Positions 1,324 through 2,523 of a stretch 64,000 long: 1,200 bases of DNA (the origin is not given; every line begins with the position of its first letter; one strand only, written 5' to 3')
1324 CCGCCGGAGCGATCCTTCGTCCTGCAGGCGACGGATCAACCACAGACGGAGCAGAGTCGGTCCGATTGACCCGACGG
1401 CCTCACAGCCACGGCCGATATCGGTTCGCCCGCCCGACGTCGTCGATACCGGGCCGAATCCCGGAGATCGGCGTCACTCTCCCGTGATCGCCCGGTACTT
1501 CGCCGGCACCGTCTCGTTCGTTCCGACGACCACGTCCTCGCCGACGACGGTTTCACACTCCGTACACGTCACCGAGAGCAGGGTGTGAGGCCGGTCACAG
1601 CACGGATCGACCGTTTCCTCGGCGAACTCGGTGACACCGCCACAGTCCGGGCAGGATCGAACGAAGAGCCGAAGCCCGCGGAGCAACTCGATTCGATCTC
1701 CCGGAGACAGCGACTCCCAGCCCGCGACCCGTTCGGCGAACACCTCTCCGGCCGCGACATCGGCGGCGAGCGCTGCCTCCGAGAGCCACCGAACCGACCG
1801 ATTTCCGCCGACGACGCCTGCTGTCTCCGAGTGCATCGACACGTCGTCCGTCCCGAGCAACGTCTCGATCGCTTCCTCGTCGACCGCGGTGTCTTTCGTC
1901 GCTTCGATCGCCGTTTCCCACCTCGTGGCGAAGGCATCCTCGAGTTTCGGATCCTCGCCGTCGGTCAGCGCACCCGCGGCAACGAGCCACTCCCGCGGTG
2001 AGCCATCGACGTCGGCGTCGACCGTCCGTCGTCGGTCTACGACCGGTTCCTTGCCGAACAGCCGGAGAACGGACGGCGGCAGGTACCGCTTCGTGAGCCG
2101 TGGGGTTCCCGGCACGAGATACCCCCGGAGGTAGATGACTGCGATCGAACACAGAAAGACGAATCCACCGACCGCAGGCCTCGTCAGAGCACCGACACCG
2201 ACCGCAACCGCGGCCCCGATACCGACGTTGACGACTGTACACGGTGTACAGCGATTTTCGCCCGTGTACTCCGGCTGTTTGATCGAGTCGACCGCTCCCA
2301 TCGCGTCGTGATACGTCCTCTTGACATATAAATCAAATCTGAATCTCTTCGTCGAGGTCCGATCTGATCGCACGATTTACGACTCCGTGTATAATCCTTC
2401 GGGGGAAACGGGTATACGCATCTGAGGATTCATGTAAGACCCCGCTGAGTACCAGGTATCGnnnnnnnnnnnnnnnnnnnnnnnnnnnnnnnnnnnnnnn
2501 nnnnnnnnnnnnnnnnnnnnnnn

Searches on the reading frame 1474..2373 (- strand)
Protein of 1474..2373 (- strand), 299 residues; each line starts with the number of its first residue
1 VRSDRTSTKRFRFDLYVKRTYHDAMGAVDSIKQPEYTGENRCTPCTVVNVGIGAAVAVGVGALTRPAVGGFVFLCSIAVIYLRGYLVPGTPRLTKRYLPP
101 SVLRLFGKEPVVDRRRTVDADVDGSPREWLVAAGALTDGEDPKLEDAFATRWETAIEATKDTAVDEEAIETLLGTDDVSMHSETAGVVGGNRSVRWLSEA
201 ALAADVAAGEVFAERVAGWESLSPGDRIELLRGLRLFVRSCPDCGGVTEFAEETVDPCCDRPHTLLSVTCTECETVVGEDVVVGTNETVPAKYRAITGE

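Call 77: search_protein_families(library=pfam, proteins=[window:1474-2373:-], max_evalue=0.001)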
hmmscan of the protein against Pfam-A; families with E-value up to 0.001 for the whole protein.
window:1474-2373:- (299 aa): 1 family
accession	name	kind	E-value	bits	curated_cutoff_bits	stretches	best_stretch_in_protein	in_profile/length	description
PF22109.2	Zn_ribbon_tTFIIB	-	1.6e-05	25.2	28.6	0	26-48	16-38/40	Transcription factor IIB, zinc ribbon, Trypanosome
